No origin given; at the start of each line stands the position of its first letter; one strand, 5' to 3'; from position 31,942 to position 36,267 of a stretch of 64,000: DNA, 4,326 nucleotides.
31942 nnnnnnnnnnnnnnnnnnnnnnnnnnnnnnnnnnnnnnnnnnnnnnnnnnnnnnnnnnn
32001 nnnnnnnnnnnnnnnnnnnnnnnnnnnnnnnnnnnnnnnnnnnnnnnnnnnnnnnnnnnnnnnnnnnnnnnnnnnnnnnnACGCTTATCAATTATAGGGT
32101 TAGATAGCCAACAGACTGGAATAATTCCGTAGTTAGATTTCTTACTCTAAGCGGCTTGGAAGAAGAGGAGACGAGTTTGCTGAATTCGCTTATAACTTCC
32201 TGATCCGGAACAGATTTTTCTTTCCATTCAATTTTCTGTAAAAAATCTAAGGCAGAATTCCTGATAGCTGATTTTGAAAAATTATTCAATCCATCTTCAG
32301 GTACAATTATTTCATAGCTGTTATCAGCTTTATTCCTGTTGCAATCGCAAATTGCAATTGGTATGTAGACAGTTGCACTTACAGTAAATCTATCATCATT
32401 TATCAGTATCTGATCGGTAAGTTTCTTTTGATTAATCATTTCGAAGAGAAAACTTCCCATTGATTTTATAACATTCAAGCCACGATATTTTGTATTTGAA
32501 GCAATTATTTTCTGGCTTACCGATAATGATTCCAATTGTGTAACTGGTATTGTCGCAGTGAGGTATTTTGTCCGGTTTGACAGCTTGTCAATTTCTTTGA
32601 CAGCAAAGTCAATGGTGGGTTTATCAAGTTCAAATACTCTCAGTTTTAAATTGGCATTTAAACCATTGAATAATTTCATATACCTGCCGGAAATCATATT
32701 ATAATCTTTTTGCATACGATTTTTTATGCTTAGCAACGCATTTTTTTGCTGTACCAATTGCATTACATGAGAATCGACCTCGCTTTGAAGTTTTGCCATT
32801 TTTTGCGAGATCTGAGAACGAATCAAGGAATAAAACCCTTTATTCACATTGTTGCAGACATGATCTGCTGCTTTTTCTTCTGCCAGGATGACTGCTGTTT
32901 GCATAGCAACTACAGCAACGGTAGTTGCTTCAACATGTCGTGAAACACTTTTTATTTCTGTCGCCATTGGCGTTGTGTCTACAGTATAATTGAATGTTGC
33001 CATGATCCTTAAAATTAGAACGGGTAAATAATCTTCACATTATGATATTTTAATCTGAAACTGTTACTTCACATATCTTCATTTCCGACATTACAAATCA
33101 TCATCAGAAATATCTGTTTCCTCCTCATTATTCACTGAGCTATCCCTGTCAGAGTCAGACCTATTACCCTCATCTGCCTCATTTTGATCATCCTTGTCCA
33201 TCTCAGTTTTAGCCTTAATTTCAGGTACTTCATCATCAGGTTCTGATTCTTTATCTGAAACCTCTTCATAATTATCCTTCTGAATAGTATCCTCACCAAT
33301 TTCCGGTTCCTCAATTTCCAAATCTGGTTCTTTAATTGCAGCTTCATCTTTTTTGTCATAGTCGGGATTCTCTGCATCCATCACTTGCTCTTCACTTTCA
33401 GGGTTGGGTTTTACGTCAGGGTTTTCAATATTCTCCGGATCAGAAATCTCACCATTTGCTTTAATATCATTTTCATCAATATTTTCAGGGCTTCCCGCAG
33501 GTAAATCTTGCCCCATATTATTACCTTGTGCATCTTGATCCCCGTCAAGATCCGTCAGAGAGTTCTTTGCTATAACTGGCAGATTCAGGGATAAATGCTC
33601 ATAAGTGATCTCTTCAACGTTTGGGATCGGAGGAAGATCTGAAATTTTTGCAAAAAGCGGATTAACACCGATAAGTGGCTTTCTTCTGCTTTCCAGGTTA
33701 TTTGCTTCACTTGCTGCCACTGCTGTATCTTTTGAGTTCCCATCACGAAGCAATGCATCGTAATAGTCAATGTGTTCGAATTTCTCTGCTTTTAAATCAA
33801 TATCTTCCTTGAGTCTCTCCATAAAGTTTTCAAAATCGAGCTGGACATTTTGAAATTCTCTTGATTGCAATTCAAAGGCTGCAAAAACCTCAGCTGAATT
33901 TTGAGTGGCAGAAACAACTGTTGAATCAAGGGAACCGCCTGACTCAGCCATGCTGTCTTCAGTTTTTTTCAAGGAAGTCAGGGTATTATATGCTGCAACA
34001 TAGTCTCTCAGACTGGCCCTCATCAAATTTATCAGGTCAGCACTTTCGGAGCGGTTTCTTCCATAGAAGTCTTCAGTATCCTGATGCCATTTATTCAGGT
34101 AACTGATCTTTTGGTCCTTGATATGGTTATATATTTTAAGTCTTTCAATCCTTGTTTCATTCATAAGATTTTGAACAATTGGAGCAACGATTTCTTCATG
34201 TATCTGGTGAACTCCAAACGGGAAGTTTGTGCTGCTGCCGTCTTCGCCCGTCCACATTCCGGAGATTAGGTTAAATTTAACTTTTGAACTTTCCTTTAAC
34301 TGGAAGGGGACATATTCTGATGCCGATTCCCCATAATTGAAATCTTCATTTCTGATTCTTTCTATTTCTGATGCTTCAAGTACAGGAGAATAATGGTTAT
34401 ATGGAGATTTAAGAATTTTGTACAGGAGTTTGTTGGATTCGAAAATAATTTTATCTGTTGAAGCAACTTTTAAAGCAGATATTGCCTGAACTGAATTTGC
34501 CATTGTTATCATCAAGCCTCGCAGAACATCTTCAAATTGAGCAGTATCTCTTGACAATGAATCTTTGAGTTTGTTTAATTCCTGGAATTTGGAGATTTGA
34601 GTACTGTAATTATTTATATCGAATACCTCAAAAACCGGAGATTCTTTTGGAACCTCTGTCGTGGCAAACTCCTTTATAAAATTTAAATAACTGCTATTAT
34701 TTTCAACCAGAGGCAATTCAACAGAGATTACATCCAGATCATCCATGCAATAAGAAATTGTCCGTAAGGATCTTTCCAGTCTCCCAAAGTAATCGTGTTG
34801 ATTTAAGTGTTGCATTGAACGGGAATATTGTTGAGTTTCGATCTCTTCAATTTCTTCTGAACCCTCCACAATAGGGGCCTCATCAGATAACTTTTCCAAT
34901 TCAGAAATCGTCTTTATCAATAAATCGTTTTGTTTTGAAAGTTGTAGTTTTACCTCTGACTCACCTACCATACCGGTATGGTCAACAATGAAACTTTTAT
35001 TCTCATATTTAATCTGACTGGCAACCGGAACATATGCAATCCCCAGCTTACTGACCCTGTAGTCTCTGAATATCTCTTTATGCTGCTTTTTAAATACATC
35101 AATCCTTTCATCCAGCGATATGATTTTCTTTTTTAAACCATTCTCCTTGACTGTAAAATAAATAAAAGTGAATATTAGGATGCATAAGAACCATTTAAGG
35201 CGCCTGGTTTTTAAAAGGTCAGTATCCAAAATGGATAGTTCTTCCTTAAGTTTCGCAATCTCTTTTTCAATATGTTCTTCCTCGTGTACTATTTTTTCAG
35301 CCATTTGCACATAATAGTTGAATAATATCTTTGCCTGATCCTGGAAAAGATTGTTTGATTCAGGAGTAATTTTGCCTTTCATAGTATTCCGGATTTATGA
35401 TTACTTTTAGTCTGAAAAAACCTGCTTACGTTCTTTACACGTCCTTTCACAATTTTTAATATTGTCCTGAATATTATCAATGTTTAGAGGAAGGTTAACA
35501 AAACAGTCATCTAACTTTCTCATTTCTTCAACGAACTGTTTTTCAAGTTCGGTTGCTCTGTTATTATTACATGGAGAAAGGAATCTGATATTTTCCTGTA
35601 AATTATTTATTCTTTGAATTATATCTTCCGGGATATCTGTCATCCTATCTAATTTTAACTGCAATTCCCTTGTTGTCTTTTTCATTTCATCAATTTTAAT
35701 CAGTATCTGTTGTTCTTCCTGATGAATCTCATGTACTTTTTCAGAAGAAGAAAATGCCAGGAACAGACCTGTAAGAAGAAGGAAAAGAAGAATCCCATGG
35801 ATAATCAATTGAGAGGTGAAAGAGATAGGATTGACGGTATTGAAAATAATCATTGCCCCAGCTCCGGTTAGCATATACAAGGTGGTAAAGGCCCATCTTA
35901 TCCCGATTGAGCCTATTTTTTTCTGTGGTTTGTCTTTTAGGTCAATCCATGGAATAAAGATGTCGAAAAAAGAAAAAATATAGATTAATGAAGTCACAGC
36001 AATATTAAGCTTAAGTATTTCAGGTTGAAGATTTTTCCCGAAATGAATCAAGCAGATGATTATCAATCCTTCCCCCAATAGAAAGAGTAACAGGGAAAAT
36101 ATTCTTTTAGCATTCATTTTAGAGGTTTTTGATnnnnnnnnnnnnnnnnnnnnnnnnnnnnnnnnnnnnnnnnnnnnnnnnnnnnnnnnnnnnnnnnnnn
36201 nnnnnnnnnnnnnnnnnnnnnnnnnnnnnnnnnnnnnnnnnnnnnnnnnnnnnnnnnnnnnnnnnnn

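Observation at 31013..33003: Tandem paralogs of an unrecognised protein family at the centre of the operon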

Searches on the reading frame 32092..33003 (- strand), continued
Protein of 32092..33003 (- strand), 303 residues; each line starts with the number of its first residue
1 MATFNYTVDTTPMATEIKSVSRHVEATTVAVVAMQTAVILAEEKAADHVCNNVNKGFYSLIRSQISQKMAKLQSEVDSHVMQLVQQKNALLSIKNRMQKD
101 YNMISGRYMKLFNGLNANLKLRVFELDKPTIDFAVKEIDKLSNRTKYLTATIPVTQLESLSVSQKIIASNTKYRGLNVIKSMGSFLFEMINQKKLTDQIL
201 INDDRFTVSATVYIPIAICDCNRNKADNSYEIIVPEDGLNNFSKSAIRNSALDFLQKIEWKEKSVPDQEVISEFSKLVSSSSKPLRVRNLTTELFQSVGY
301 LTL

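Call 94: search_protein_families(library=pfam, alignment_id=A7, max_evalue=0.00001)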
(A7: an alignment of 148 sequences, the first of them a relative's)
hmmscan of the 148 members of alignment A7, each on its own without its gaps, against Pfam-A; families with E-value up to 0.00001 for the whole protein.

A. member 1, L016:8686-9279:- (197 aa): 1 family
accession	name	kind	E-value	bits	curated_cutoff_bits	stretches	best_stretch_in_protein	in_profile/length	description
PF02661.23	Fic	-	8e-11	43.1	24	1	58-149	2-92/93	Fic/DOC family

B. families by the number of members that match (of 148 scanned): 183 families (the first 25 are shown)
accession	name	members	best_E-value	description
PF00483.29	NTP_transferase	4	9.1e-39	Nucleotidyl transferase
PF00589.27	Phage_integrase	4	1.7e-37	Phage integrase family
PF13240.11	Zn_Ribbon_1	4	3.9e-13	zinc-ribbon domain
PF00929.31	RNase_T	4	1.2e-08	Exonuclease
PF22640.1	ManC_GMP_beta-helix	4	2.8e-08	MannoseP isomerase/GMP-like beta-helix domain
PF02548.21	Pantoate_transf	3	4.5e-110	Ketopantoate hydroxymethyltransferase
PF02508.19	Rnf-Nqr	3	9.1e-68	Rnf-Nqr subunit, membrane protein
PF00164.32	Ribosom_S12_S23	3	5e-42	Ribosomal protein S12/S23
PF01926.29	MMR_HSR1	2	1.8e-60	50S ribosome-binding GTPase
PF00177.27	Ribosomal_S7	2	9.4e-59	Ribosomal protein S7p/S5e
PF09587.15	PGA_cap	2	1.5e-47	Bacterial capsule synthesis protein PGA_cap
PF05656.20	DUF805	2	1.1e-29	Protein of unknown function (DUF805)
PF02421.24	FeoB_N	2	1.8e-28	Ferrous iron transport protein B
PF00009.33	GTP_EFTU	2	1.5e-26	Elongation factor Tu GTP binding domain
PF13308.11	YARHG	2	4.7e-26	YARHG domain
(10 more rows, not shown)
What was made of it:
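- On Known anti-phage defence systems (PADLOC-DB v2): Of 148 flanking ORFs from 62 loci, 4 are integrases and 2 transposases; the rest are mixed housekeeping genes (call 94).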

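Call 104: find_encoding_contigs(protein=P0347, flank=10000, max_places=2)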
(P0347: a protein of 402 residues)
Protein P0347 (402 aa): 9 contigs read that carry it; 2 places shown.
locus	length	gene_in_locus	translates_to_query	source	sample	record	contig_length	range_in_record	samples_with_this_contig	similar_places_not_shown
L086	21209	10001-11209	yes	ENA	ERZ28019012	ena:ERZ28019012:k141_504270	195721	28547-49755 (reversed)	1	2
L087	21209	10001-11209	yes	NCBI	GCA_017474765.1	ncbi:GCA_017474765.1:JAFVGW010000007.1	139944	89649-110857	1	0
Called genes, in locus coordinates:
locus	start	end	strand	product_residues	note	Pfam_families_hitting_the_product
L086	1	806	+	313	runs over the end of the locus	PF02881:SRP54_N, PF13671:AAA_33 (faint), PF03308:MeaB (faint), PF06414:Zeta_toxin (weak), PF13604:AAA_30, PF13401:AAA_22 (weak), PF00448:SRP54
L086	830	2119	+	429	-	PF00919:UPF0004, PF04055:Radical_SAM, PF01938:TRAM (faint), PF18693:TRAM_2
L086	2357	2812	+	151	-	PF01797:Y1_Tnp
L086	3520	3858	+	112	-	-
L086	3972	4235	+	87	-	-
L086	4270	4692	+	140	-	-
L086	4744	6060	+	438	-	PF13421:Band_7_1, PF17032:Zn_ribbon_15 (faint), PF13248:Zn_ribbon_3 (faint), PF18912:DZR_2 (faint), PF12773:DZR (weak), PF13240:Zn_Ribbon_1 (weak), PF12773:DZR, PF13240:Zn_Ribbon_1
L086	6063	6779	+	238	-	-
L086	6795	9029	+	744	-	-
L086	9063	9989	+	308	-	-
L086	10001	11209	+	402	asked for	-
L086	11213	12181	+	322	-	-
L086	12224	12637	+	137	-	-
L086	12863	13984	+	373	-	PF13173:AAA_14, PF13635:DUF4143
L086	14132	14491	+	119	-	PF00436:SSB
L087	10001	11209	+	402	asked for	-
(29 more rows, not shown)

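Call 105: find_encoding_contigs(protein=P0311, flank=10000, max_places=2)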
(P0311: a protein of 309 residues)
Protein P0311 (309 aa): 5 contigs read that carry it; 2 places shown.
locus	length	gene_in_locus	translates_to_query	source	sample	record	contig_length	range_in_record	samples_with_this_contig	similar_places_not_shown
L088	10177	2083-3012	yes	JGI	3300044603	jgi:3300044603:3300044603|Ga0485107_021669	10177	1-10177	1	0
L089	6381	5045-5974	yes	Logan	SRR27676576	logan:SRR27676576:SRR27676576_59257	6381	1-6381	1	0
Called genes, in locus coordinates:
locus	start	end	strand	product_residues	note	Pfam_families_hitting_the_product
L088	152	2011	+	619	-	-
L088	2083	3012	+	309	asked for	-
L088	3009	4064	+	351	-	-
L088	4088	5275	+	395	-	-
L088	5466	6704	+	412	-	-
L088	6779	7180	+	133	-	PF13749:HATPase_c_4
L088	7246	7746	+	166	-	-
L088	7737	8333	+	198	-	PF02661:Fic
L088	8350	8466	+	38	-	-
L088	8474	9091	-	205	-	PF03734:YkuD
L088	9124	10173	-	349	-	-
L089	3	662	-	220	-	?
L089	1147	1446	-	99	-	-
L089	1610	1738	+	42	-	-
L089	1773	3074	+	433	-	PF13421:Band_7_1, PF17032:Zn_ribbon_15 (faint), PF18912:DZR_2 (faint), PF12773:DZR (weak), PF13248:Zn_ribbon_3 (faint), PF13240:Zn_Ribbon_1 (weak), PF12773:DZR, PF13240:Zn_Ribbon_1, +1 more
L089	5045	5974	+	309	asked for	-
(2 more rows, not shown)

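Call 106: find_encoding_contigs(protein=P0389, flank=10000, max_places=2)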
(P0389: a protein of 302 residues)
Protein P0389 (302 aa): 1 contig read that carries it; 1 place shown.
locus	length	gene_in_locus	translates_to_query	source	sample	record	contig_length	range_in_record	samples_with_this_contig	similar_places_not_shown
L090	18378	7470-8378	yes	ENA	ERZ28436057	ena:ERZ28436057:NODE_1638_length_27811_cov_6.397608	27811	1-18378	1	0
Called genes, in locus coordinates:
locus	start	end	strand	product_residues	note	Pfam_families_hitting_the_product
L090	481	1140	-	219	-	PF01427:Peptidase_M15, PF02557:VanY (faint)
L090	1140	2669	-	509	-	-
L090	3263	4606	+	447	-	PF13421:Band_7_1, PF17032:Zn_ribbon_15 (faint), PF07191:Zn_ribbon_6 (faint), PF18912:DZR_2 (faint), PF12773:DZR (weak), PF12773:DZR, PF13240:Zn_Ribbon_1 (weak), PF13248:Zn_ribbon_3 (weak), +1 more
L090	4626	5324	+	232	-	-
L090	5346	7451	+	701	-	-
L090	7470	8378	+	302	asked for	-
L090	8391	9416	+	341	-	-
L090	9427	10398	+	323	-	-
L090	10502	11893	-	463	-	PF05195:AMP_N, PF00557:Peptidase_M24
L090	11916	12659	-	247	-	PF00535:Glycos_transf_2, PF10111:Glyco_tranf_2_2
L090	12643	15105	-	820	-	-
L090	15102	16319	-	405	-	-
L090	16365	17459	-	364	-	PF13439:Glyco_transf_4, PF00534:Glycos_transf_1, PF13692:Glyco_trans_1_4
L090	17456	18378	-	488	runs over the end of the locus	PF01943:Polysacc_synt, PF13440:Polysacc_synt_3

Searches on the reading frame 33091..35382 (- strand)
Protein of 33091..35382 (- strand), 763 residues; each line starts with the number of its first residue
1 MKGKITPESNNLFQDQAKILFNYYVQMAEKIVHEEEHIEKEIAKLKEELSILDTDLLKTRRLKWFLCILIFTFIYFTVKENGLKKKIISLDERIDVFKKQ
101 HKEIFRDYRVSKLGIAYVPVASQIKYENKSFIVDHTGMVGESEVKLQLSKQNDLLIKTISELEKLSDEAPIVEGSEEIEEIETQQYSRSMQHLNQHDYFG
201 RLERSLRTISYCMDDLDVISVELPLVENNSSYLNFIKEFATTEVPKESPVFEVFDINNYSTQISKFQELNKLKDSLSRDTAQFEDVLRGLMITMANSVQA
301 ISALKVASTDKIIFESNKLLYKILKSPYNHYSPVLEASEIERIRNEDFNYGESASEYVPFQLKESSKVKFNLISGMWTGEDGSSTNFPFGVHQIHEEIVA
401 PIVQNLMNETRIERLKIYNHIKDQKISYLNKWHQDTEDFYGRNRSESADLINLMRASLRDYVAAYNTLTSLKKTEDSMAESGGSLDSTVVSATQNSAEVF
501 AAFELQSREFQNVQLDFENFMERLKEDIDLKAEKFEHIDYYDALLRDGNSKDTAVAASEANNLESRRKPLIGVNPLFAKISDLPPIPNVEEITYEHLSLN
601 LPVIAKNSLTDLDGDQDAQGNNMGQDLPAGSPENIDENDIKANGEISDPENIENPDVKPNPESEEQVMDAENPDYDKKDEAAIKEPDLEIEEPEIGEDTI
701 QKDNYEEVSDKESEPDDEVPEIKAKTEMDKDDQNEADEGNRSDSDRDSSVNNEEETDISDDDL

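Call 4: search_protein_families(library=pfam, proteins=[window:33091-35382:-], max_evalue=0.1)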
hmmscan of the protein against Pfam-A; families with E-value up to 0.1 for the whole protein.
window:33091-35382:- (763 aa): 1 family
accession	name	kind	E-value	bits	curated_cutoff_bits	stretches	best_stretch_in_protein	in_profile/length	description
PF07749.17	ERp29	-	0.092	14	24.3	0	15-47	37-70/95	Endoplasmic reticulum protein ERp29, C-terminal domain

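Call 5: search_protein_families(library=padloc, proteins=[window:33091-35382:-], max_evalue=0.1)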
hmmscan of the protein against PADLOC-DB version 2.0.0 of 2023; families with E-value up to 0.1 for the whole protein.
window:33091-35382:- (763 aa): 0 families

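Call 6: search_protein_families(library=ncbifam, proteins=[window:33091-35382:-], max_evalue=0.1)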
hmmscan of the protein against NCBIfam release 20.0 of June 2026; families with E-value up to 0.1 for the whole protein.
window:33091-35382:- (763 aa): 0 families

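Call 7: search_protein_families(library=phrogs, proteins=[window:33091-35382:-], max_evalue=0.1)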
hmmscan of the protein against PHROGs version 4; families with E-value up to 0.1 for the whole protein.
window:33091-35382:- (763 aa): 1 family
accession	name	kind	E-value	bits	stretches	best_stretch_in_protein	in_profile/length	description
phrog_1193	-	other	0.01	16.8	0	36-77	30-66/76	hemolysin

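Call 54: search_solved_structures(query=window:33091-35382:-, max_evalue=10)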
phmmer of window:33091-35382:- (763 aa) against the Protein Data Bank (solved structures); distinct sequences matched with E-value up to 10: 2.
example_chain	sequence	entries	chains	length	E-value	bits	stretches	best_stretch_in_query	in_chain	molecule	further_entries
7mp7_A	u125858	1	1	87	0.35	12.3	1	343-417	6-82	Sb3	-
3iz3_D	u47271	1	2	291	2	9.8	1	149-204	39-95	Viral structural protein 5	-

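Call 99: search_protein_families(library=pfam, alignment_id=A8, max_evalue=0.1)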
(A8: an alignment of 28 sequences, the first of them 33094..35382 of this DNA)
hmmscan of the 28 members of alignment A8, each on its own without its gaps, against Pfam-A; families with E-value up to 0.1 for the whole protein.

A. member 1, window:33094-35382:- (763 aa): 1 family
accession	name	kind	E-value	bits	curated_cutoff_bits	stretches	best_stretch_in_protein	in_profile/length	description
PF07749.17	ERp29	-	0.092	14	24.3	0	15-47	37-70/95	Endoplasmic reticulum protein ERp29, C-terminal domain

B. families by the number of members that match (of 28 scanned): 25 families
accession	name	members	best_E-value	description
PF23202.1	PAH_ZNF598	3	0.0027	ZNF598 PAH domain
PF11322.13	DUF3124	3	0.0031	Protein of unknown function (DUF3124)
PF21167.2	DUF6851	3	0.011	Domain of unknown function (DUF6851)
PF02317.23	Octopine_DH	2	0.0012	NAD/NADP octopine/nopaline dehydrogenase, alpha-helical domain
PF21059.3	BTBD16_C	2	0.0015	BTB/POZ domain-containing protein 16, C-terminal domain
PF01920.25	Prefoldin_2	2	0.018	Prefoldin subunit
PF00542.24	Ribosomal_L12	1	2.5e-16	Ribosomal protein L7/L12 C-terminal domain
PF05546.16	She9_MDM33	1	0.00021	She9 / Mdm33 family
PF07352.17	Phage_Mu_Gam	1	0.0026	Bacteriophage Mu Gam like protein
PF01594.21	AI-2E_transport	1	0.0061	AI-2E family transporter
PF09311.16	Rab5-bind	1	0.0099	Rabaptin-like protein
PF09716.15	ETRAMP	1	0.012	Malarial early transcribed membrane protein (ETRAMP)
PF14407.11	Frankia_peptide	1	0.025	Ribosomally synthesized peptide prototyped by Frankia Franean1_4349.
PF07498.18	Rho_N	1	0.026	Rho termination factor, N-terminal domain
PF14265.11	DUF4355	1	0.03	Capsid assembly scaffolding protein Gp46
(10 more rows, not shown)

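Call 100: search_solved_structures(query=A8, max_evalue=10, show_alignments=1)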
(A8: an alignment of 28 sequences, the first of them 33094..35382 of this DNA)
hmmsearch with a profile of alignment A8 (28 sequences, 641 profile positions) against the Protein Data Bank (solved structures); distinct sequences matched with E-value up to 10: 3.
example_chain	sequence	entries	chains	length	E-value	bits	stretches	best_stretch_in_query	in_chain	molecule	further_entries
5e01_A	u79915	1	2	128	0.3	12.5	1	466-526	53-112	Uncharacterized HTH-type transcriptional regulator HI_0186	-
5d90_B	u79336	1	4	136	0.33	12.3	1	466-526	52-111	MerR family regulator protein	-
5d8c_A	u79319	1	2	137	0.34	12.3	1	466-526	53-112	MerR family regulator protein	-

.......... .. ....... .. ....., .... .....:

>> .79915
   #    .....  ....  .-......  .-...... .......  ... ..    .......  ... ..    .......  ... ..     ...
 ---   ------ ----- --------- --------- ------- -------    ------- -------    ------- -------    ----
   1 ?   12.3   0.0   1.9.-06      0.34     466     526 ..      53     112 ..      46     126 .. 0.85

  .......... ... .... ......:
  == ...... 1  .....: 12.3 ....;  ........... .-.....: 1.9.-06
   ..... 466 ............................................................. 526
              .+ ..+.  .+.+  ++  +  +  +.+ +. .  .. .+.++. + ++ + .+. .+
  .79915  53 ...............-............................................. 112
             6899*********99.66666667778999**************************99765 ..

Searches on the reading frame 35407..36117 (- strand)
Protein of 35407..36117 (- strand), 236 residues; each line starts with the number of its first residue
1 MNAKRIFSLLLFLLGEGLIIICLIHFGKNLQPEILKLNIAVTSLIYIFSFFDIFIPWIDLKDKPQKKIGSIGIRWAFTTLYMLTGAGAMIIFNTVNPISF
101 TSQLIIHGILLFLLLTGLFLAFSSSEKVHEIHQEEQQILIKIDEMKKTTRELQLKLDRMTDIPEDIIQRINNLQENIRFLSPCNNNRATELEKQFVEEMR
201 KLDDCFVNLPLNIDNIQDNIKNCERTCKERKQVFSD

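Call 4: search_protein_families(library=pfam, proteins=[window:35407-36117:-], max_evalue=0.1)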
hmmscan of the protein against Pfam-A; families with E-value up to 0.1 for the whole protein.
window:35407-36117:- (236 aa): 1 family
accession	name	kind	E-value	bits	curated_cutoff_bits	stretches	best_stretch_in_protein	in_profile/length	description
PF05661.17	DUF808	-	0.018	14.5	28.4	1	102-141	85-121/302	Protein of unknown function (DUF808)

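Call 5: search_protein_families(library=padloc, proteins=[window:35407-36117:-], max_evalue=0.1)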
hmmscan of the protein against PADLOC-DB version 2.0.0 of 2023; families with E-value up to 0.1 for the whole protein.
window:35407-36117:- (236 aa): 0 families

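Call 6: search_protein_families(library=ncbifam, proteins=[window:35407-36117:-], max_evalue=0.1)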
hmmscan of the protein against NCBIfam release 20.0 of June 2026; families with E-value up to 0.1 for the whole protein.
window:35407-36117:- (236 aa): 1 family
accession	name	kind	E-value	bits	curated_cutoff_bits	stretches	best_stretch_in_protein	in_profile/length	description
NF033175.1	fuso_auto_Nterm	subfamily_domain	0.056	13.6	55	0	108-153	21-66/120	autotransporter-associated N-terminal domain-containing protein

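Call 7: search_protein_families(library=phrogs, proteins=[window:35407-36117:-], max_evalue=0.1)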
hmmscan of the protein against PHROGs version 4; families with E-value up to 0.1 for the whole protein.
window:35407-36117:- (236 aa): 4 families
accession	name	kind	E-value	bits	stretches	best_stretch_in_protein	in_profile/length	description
phrog_1625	-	moron, auxiliary metabolic gene and host takeover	0.037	15.1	0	107-195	16-107/110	involved in bacteriocin production or immunity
phrog_9841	-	lysis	0.051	14.8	1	92-176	2-82/120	Rz-like spanin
phrog_1863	-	unknown function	0.066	14.1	1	115-193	14-93/97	-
phrog_12154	-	DNA, RNA and nucleotide metabolism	0.069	14.5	0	134-195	33-92/98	DNA helicase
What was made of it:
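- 35407..36117 (-): g2: small membrane protein with 3-4 N-terminal TM helices and a cytoplasmic coiled-coil tail. It is the least conserved cassette member and is absent in at least one variant. No family hit (calls 4-7).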
